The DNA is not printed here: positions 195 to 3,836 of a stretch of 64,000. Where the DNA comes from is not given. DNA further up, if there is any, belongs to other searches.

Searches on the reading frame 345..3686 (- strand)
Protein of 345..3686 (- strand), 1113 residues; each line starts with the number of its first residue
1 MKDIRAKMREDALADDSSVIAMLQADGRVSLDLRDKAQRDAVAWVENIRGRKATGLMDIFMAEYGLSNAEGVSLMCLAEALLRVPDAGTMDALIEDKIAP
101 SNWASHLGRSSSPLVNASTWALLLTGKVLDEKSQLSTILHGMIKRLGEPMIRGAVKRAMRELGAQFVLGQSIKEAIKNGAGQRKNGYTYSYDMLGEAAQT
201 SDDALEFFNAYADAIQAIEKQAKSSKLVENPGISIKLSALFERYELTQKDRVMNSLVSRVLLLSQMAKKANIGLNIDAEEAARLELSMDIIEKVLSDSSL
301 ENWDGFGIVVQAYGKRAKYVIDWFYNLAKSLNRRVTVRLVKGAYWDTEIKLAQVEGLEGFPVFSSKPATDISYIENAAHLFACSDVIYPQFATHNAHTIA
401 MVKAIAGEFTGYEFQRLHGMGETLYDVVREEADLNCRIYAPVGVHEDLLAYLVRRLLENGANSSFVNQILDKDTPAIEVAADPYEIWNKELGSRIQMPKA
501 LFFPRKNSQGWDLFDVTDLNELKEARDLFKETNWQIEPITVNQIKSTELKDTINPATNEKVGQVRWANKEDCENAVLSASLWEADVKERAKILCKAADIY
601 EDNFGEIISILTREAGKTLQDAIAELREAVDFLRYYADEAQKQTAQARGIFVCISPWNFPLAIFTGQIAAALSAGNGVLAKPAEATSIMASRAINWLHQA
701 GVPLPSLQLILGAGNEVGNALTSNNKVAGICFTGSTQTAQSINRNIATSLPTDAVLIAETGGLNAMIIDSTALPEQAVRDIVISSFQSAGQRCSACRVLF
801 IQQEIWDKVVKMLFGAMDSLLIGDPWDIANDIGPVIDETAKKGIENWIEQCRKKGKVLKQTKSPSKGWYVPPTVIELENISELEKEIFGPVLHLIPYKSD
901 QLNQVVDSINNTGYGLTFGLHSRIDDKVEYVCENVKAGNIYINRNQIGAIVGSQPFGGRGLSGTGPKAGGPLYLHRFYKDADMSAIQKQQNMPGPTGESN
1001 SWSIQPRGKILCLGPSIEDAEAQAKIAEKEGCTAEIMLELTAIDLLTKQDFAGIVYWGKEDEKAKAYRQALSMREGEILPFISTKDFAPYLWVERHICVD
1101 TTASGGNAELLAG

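Call 9: search_protein_families(library=pfam, proteins=[window:345-3686:-], max_evalue=0.1)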
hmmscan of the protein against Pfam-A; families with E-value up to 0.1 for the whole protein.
window:345-3686:- (1113 aa): 3 families
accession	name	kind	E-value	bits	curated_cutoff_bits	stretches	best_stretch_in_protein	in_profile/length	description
PF00171.27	Aldedh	-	1.4e-102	344.1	23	1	550-978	9-456/461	Aldehyde dehydrogenase family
PF01619.24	Pro_dh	-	1.2e-96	324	27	1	176-468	2-278/278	Proline dehydrogenase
PF14850.11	Pro_dh-DNA_bdg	-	3.2e-42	144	27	1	57-166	2-112/112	DNA-binding domain of Proline dehydrogenase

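Call 25: find_related_loci(query=window:345-3686:-, collection=genome_contigs, flank=10000)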
Query window:345-3686:- (1113 aa) in genome_contigs; peptide patterns used: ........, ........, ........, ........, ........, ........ (x = any residue, [..] = any of these).
17 stretches matched a pattern, but none encodes a relative of the query by tblastn (E <= 1e-3).

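Call 53: search_protein_families(library=padloc, proteins=[L017:17352-18272:+, L017:18291-19973:+], max_evalue=0.001)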
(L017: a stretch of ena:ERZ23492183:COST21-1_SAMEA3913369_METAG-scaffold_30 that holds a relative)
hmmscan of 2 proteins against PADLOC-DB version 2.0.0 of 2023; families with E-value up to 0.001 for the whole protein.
L017:17352-18272:+ (306 aa): 26 families (the best 25 are shown)
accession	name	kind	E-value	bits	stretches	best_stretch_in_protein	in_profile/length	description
PDLC04092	SIR2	-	1.1e-95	318.6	1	5-305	4-318/318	-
PDLC04087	SIR2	-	5.1e-69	230.7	2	47-304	67-341/343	-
PDLC04082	SIR2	-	1.3e-45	153.9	1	49-302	66-339/345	-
PDLC04096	SIR2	-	9.2e-40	134.6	1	96-304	7-228/230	-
PDLC04078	SIR2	-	7.5e-32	108.5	1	153-303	10-168/171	-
PDLC04093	SIR2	-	1.3e-26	91.5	1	62-247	106-302/395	-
PDLC04086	SIR2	-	9.1e-26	89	2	148-303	193-356/361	-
PDLC04077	SIR2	-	3.4e-24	83.4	1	185-303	13-130/135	-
PDLC04091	SIR2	-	1.1e-23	82.1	1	68-301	82-338/345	-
PDLC04094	SIR2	-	1.9e-23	81.3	1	41-247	71-293/399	-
PDLC04083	SIR2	-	2.6e-21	73.9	1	40-284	60-341/371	-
PDLC04088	SIR2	-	3.5e-21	73.8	1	111-247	173-325/390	-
PDLC04074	SIR2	-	3.5e-20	70.4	1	52-305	80-355/357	-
PDLC04075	SIR2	-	6.2e-20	69.3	1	62-279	138-378/414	-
PDLC02414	Aga_SIR2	-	9.6e-20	69.1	1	64-278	67-282/313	-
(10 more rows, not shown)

L017:18291-19973:+ (560 aa): 17 families
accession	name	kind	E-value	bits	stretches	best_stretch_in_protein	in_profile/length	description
PDLC04105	HerA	-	1.8e-219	728.1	1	2-559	7-573/576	-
PDLC04104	HerA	-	4.7e-160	530.5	1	185-560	3-376/379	-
PDLC04101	HerA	-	8.7e-135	447.5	1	3-385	10-397/400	-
PDLC02188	HerA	-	1.3e-93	312.8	2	312-550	325-571/578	-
PDLC04107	HerA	-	7e-89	295.9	1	4-288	11-305/306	-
PDLC04102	HerA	-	1.1e-74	250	2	319-547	412-645/654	-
PDLC04098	HerA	-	1.1e-67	227.2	2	275-545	404-672/686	-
PDLC04106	HerA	-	2.3e-66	222.7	2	271-553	379-660/667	-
PDLC04099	HerA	-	4.6e-65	216.9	1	3-198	8-213/214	-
PDLC04103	HerA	-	1.1e-58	197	2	309-542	346-577/579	-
PDLC04100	HerA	-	4.9e-49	165.5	2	352-545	386-578/580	-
PDLC02185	HerA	-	3.4e-48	162.7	2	355-543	392-583/585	-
PDLC04097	HerA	-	8.2e-41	138.3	2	350-544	416-616/618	-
PDLC01055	HerA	-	5.2e-22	76.3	2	367-486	382-491/532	Type III coevolved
PDLC04140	mad8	-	4.2e-19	67.2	1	155-517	28-295/314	mads_8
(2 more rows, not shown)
